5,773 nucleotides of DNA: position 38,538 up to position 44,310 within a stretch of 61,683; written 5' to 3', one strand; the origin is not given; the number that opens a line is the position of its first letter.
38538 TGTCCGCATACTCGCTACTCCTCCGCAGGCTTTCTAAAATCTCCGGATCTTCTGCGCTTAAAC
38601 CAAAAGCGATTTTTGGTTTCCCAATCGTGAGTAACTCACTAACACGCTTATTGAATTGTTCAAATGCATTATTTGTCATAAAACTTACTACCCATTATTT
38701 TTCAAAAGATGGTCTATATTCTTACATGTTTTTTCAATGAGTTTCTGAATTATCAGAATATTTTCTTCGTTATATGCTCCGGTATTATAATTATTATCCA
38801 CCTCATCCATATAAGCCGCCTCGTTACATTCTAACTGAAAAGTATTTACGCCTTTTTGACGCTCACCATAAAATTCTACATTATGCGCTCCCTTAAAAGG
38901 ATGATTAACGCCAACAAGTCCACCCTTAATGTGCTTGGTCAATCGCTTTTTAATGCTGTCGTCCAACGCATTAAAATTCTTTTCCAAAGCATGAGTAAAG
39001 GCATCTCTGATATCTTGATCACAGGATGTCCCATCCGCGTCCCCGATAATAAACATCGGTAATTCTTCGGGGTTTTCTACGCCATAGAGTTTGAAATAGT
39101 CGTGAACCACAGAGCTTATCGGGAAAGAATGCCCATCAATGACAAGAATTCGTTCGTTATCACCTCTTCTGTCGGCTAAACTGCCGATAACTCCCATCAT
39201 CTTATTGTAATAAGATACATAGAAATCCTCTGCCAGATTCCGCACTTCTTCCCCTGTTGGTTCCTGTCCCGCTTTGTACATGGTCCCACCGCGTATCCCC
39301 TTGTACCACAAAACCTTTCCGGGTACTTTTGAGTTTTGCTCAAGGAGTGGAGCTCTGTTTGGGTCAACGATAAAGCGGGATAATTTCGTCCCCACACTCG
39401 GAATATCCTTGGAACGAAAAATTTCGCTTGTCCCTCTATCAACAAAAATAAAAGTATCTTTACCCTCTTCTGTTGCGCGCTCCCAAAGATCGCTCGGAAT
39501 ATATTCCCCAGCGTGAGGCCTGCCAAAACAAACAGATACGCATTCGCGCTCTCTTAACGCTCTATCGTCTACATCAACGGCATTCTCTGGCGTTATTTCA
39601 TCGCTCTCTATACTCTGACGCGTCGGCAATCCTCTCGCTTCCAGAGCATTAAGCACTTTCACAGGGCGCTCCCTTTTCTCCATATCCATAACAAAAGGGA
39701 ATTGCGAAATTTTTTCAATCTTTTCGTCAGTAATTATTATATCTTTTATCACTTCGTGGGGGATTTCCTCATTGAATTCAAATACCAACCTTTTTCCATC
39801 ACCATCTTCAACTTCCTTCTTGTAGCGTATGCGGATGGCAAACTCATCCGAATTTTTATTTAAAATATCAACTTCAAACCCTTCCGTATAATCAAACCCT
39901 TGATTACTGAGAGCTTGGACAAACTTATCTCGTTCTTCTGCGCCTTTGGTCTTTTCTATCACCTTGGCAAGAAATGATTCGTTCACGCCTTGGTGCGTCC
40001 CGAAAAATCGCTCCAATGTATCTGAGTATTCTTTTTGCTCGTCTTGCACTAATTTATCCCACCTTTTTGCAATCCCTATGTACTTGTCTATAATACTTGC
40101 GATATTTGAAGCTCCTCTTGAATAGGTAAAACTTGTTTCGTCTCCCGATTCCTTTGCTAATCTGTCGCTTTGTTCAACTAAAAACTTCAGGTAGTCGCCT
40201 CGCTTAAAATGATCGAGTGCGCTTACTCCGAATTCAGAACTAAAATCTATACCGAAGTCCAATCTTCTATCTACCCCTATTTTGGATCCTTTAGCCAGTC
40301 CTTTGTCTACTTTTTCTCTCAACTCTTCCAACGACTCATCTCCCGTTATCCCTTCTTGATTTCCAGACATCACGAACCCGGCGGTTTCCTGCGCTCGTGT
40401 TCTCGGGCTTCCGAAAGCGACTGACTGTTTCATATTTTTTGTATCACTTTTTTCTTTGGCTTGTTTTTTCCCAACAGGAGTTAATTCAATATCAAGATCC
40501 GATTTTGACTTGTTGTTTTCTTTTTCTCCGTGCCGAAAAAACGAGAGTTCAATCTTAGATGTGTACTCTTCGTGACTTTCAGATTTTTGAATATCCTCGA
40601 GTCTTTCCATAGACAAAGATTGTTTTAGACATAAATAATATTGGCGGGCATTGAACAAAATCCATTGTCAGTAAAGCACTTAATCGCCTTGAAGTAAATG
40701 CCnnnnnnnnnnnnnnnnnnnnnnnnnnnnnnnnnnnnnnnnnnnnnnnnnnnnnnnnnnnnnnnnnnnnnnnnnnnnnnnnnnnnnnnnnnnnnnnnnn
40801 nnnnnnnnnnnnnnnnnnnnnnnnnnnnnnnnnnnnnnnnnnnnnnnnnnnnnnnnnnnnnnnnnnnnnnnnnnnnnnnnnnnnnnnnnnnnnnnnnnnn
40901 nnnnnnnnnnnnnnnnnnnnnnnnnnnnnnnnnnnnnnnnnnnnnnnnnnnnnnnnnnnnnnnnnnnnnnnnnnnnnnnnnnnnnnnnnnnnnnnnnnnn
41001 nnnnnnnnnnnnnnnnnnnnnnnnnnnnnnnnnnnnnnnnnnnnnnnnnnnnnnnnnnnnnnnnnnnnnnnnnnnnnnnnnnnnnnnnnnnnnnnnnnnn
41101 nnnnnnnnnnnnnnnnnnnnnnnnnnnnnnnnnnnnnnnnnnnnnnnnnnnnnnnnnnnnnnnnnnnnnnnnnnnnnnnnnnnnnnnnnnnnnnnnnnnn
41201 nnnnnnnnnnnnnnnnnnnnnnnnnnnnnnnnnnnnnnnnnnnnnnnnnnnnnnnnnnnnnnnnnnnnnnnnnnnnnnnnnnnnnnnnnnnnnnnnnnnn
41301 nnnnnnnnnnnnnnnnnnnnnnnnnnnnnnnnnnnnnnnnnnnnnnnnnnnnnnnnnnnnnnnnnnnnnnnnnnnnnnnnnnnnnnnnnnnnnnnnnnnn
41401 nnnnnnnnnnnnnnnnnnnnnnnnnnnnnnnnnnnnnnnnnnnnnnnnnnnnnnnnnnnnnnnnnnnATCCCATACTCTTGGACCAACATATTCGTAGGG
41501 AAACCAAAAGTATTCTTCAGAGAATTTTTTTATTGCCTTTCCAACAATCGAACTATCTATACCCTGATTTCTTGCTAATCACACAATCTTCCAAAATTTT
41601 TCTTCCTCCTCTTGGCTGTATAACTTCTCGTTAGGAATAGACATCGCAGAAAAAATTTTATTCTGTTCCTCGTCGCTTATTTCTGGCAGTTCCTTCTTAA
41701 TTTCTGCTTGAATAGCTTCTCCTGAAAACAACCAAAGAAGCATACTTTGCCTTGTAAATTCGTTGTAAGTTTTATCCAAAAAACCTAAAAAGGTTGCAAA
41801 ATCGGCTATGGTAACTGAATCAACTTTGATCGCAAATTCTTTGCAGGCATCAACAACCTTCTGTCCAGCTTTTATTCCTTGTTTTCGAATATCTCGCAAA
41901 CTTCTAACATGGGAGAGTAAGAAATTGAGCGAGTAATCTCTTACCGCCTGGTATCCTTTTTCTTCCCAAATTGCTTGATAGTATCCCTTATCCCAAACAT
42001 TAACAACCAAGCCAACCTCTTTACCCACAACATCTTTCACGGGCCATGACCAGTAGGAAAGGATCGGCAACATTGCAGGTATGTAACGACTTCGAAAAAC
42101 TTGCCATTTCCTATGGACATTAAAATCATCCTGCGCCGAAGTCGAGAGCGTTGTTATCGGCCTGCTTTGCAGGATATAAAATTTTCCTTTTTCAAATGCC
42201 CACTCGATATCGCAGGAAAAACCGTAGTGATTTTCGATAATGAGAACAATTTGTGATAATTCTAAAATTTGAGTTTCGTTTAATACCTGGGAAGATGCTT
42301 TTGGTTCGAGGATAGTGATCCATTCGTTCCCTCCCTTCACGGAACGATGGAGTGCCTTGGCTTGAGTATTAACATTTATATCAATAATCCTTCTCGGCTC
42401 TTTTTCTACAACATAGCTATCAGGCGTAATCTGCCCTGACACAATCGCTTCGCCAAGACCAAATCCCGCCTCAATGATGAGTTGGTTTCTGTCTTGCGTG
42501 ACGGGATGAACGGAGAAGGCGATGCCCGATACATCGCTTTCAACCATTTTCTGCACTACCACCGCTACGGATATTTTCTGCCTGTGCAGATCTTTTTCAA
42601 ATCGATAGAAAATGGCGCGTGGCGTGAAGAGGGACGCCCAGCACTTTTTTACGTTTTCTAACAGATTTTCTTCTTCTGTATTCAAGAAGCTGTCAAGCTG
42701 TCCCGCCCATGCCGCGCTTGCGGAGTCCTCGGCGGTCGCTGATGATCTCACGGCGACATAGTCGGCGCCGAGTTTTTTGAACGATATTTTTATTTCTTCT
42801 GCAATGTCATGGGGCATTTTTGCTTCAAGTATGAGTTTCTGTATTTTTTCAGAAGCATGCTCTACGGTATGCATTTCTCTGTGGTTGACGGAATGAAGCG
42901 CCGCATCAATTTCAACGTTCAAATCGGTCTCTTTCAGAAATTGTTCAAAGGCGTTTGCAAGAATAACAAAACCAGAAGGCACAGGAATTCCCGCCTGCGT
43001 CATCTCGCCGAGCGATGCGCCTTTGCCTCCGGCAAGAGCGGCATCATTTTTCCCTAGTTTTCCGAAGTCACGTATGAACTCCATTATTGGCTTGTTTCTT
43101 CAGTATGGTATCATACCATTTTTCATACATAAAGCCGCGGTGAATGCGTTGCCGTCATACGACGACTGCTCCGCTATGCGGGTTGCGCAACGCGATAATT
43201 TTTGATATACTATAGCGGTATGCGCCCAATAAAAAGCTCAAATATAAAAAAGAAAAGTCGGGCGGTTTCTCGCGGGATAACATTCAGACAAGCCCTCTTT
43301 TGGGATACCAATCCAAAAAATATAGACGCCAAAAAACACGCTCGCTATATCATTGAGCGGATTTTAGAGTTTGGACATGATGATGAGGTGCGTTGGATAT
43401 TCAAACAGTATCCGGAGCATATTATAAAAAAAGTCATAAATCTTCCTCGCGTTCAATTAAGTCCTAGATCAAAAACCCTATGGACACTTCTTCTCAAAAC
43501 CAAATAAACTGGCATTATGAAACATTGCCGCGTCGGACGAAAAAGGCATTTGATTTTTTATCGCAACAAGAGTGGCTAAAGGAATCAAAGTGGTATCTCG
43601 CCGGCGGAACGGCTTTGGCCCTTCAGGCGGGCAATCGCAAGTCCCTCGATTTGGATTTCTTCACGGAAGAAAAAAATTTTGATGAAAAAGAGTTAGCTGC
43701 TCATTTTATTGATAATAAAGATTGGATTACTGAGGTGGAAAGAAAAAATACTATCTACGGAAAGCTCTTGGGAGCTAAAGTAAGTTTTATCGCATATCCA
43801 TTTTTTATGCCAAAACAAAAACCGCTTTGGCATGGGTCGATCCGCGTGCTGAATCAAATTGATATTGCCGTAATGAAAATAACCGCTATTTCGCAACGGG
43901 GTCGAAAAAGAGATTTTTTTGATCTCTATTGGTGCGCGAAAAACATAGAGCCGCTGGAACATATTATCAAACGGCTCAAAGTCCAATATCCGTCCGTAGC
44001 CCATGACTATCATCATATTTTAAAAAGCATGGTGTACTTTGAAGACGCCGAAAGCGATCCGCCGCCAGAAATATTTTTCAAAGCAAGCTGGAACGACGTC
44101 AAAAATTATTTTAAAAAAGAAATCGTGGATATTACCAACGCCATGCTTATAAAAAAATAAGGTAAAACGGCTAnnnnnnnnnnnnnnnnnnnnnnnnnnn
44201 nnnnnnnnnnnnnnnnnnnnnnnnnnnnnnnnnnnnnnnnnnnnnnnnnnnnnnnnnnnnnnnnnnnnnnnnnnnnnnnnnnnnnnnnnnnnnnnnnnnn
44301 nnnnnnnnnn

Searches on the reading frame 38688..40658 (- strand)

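Call 49: search_protein_families(library=pfam, proteins=[window:38688-40658:-], max_evalue=0.00001)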
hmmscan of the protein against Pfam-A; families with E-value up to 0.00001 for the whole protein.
window:38688-40658:- (656 aa): 2 families
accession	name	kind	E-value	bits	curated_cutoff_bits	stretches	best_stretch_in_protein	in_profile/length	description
PF05013.17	FGase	-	2.4e-30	106.8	28.9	1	379-617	6-219/219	N-formylglutamate amidohydrolase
PF00300.27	His_Phos_1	-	7.1e-10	39.3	21.7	1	40-114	3-81/194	Histidine phosphatase superfamily (branch 1)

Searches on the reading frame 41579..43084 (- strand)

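Call 49: search_protein_families(library=pfam, proteins=[window:41579-43084:-], max_evalue=0.00001)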
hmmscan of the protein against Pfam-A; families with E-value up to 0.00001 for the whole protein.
window:41579-43084:- (501 aa): 1 family
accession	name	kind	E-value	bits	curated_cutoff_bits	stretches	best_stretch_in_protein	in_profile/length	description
PF01326.24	PPDK_N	-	1.3e-98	330.8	27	1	17-320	3-319/328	Pyruvate phosphate dikinase, AMP/ATP-binding domain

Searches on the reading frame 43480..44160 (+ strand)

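Call 81: search_protein_families(library=pfam, proteins=[window:43480-44160:+], max_evalue=0.001)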
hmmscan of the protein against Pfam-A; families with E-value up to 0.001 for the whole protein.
window:43480-44160:+ (226 aa): 1 family
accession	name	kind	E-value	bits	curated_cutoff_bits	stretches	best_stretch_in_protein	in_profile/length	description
PF08843.17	AbiEii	-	6.3e-16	59.5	22.5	1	34-205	11-217/238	Nucleotidyl transferase AbiEii toxin, Type IV TA system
